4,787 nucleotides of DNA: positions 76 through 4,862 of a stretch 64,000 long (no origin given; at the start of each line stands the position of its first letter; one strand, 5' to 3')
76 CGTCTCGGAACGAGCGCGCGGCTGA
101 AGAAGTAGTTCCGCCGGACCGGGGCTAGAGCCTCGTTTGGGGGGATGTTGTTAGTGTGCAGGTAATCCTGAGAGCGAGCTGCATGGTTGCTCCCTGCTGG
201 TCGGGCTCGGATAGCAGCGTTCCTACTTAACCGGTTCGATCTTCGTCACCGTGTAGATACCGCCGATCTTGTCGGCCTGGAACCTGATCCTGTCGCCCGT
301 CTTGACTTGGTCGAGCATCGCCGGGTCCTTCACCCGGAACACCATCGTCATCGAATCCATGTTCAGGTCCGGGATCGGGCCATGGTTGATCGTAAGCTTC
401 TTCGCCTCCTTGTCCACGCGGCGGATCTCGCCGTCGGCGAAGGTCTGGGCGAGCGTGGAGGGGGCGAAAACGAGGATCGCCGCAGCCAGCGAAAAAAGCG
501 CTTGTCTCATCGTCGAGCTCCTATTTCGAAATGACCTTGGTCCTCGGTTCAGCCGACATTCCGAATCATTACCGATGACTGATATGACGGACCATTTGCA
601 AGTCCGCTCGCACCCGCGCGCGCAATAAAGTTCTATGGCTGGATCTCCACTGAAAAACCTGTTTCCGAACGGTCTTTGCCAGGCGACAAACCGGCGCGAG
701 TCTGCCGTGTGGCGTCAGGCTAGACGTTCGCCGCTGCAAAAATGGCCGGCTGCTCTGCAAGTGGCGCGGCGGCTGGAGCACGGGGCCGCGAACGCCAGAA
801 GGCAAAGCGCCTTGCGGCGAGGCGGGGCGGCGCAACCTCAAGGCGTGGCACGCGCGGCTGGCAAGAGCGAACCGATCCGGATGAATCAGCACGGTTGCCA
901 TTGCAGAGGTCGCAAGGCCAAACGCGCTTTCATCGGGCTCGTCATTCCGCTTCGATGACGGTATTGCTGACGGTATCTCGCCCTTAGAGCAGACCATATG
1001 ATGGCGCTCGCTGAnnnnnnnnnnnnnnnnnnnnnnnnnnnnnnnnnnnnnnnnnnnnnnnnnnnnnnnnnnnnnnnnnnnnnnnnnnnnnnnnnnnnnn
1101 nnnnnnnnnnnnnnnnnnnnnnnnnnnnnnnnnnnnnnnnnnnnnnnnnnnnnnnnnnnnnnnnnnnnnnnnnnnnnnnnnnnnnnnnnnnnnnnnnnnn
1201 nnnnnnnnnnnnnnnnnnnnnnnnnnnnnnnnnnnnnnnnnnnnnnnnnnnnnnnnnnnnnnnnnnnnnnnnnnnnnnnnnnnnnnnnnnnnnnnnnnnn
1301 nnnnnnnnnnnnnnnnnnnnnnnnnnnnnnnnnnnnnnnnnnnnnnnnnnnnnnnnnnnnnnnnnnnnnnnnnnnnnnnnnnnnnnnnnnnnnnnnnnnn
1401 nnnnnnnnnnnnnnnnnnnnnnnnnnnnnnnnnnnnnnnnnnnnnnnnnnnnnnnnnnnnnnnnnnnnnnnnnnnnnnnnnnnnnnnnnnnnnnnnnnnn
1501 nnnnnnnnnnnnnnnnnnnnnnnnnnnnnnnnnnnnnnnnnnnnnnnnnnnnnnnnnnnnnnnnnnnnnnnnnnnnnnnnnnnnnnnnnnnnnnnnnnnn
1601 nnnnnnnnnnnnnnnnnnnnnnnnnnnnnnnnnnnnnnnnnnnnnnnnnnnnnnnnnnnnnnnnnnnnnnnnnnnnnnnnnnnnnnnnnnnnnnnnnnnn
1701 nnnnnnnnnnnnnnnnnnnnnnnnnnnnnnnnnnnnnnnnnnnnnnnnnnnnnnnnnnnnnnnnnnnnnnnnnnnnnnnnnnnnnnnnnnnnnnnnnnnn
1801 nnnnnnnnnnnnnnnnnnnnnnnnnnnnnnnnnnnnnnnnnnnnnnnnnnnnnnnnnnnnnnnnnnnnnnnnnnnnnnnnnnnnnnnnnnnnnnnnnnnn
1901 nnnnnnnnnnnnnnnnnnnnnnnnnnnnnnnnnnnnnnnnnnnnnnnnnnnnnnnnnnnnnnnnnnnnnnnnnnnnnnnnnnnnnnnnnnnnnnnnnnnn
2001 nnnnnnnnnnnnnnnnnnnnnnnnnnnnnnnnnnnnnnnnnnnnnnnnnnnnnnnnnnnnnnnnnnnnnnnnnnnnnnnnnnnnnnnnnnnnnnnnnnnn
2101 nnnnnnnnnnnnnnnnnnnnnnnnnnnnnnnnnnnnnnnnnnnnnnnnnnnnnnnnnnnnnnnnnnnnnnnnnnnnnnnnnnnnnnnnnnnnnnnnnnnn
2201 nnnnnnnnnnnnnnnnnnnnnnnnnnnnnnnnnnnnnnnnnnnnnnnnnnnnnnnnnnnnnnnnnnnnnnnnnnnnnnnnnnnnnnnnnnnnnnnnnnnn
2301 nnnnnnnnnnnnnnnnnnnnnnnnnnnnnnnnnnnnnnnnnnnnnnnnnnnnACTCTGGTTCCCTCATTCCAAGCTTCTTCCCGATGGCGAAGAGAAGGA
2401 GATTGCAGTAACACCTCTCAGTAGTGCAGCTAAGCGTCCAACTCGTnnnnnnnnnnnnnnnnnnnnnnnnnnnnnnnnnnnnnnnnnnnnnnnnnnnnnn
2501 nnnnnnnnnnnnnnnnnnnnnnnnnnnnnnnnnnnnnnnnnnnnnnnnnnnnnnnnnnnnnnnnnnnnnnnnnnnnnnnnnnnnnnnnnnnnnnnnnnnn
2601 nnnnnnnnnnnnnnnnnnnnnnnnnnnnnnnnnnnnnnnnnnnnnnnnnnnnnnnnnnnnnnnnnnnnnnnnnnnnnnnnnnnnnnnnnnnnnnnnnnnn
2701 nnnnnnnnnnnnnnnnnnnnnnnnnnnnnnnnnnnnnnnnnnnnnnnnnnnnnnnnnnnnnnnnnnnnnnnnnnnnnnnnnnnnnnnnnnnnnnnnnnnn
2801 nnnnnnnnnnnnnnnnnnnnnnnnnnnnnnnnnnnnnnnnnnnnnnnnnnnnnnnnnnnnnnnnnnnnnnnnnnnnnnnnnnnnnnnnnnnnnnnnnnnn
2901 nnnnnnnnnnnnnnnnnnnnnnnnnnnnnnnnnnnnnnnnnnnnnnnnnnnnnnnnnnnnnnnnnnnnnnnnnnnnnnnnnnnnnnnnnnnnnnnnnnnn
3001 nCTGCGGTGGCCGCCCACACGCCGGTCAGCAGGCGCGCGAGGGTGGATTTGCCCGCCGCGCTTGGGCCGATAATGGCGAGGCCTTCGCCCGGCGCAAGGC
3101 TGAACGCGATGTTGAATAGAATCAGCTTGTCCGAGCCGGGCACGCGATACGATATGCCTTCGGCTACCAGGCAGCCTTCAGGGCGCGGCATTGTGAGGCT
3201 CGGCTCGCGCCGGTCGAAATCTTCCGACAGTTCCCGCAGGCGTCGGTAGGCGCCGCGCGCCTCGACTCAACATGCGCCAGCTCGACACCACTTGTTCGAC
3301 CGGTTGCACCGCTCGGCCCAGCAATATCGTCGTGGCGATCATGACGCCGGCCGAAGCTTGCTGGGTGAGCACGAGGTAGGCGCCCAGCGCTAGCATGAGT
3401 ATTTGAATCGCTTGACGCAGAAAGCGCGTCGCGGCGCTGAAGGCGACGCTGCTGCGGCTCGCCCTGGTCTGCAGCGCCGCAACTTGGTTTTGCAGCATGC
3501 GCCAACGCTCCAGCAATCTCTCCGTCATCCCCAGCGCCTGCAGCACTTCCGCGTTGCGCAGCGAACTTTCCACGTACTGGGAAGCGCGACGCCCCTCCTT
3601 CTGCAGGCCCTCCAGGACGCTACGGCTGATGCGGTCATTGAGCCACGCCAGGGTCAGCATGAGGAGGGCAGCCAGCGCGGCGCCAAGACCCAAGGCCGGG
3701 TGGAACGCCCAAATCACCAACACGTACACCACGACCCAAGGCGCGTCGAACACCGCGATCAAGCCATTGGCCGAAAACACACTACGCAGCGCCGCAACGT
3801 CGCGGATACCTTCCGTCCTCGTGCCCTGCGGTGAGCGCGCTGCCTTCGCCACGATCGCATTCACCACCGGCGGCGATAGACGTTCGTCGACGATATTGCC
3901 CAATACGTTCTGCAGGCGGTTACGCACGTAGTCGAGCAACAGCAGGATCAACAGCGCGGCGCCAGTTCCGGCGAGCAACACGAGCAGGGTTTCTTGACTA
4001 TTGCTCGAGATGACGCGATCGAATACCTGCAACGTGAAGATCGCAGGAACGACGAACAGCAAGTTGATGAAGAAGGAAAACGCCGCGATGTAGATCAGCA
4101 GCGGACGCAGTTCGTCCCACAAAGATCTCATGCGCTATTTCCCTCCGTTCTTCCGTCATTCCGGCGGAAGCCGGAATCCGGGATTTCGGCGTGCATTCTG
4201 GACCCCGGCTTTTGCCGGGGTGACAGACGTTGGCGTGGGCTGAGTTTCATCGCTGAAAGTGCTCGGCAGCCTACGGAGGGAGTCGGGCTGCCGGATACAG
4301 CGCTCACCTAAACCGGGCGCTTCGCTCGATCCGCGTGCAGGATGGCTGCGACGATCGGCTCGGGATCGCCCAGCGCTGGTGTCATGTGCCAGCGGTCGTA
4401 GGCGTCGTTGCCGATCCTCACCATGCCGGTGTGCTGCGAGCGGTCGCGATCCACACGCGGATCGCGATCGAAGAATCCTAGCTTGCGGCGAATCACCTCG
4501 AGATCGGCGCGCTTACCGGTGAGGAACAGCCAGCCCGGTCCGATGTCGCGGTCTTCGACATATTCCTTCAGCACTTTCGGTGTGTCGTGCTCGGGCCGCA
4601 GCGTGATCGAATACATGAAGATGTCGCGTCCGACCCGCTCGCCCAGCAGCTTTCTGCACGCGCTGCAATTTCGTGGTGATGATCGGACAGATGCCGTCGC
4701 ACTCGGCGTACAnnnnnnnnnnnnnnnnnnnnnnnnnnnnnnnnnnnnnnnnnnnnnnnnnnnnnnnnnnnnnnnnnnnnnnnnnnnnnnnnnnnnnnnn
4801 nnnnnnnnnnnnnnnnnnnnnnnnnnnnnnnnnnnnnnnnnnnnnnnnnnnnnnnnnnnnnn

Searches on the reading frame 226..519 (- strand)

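Call 38: search_protein_families(library=ncbifam, proteins=[window:226-519:-], max_evalue=0.001)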
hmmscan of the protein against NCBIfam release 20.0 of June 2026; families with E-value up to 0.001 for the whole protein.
window:226-519:- (98 aa): 1 family
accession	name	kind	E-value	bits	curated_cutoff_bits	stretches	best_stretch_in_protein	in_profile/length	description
NF007348.0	PRK09838.1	subfamily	5.3e-13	49.1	143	1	28-88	45-105/115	cation efflux system protein CusF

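Call 76: search_protein_families(library=pfam, proteins=[window:226-519:-], max_evalue=0.1)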
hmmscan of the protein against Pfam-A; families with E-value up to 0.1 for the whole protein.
window:226-519:- (98 aa): 2 families
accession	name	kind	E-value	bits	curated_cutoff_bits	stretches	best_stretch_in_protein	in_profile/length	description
PF11604.15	CusF_Ec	-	1.3e-28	99.1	27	1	28-96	4-72/72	Copper binding periplasmic protein CusF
PF23235.1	WH3_Lhr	-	0.061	14.1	27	1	24-76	13-68/95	Large helicase-related protein, winged-helix domain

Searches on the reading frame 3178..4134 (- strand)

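Call 22: search_protein_families(library=pfam, proteins=[window:3178-4131:-], max_evalue=0.001)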
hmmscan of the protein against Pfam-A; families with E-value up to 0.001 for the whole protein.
window:3178-4131:- (317 aa): 1 family
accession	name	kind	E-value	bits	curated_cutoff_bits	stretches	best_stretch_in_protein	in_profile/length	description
PF00664.28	ABC_membrane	-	1e-17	65.1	28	1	12-271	1-267/274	ABC transporter transmembrane region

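Call 38: search_protein_families(library=ncbifam, proteins=[window:3181-4134:-], max_evalue=0.001)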
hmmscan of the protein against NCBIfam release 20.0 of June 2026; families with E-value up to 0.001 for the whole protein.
window:3181-4134:- (318 aa): 8 families
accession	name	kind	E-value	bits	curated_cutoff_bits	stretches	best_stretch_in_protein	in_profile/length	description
TIGR01842.1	type_I_sec_PrtD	subfamily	6e-72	242.9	510.15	1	9-291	4-286/544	type I secretion system permease/ATPase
TIGR03375.1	type_I_sec_LssB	subfamily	8.8e-40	136.6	693.1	1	8-284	146-425/696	type I secretion system permease/ATPase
TIGR01846.1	type_I_sec_HlyB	subfamily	2.2e-17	62.6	725.55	1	10-287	138-419/694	type I secretion system permease/ATPase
TIGR03796.1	NHLM_micro_ABC1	equivalog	5.8e-15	54.5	853.3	1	13-289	156-436/710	NHLP family bacteriocin export ABC transporter peptidase/permease/ATPase subunit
NF045998.1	cleave_ABC_plasm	equivalog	2.4e-09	36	500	1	12-286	154-432/673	Mbov_0121 family peptidase domain-containing ABC transporter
TIGR02868.1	CydC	equivalog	3.6e-06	25.9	329.05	1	135-296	142-307/530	thiol reductant ABC exporter subunit CydC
TIGR00958.1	3a01208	subfamily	5.2e-06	25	874.6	1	157-286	312-441/711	antigen peptide transporter 2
TIGR01193.1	bacteriocin_ABC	subfamily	0.00012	20.7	523.85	1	12-283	157-432/708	peptide cleavage/export ABC transporter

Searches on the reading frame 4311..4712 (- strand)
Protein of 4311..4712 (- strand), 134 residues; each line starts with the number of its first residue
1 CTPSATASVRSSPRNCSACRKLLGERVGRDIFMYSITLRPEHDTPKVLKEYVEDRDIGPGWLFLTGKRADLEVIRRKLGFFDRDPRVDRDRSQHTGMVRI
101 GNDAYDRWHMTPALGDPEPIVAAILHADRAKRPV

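Call 38: search_protein_families(library=ncbifam, proteins=[window:4311-4700:-], max_evalue=0.001)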
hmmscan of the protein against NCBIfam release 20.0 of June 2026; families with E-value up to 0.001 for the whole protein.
window:4311-4700:- (130 aa): 0 families

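Call 76: search_protein_families(library=pfam, proteins=[window:4311-4712:-], max_evalue=0.1)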
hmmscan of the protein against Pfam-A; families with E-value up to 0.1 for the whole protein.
window:4311-4712:- (134 aa): 2 families
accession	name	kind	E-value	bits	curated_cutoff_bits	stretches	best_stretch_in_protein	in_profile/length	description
PF02630.20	SCO1-SenC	-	8.5e-07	29.4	22.8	1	17-95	45-122/134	SCO1/SenC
PF04570.20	zf-FLZ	-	0.007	16.2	23.4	1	14-34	14-32/54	zinc-finger of the FCS-type, C2-C2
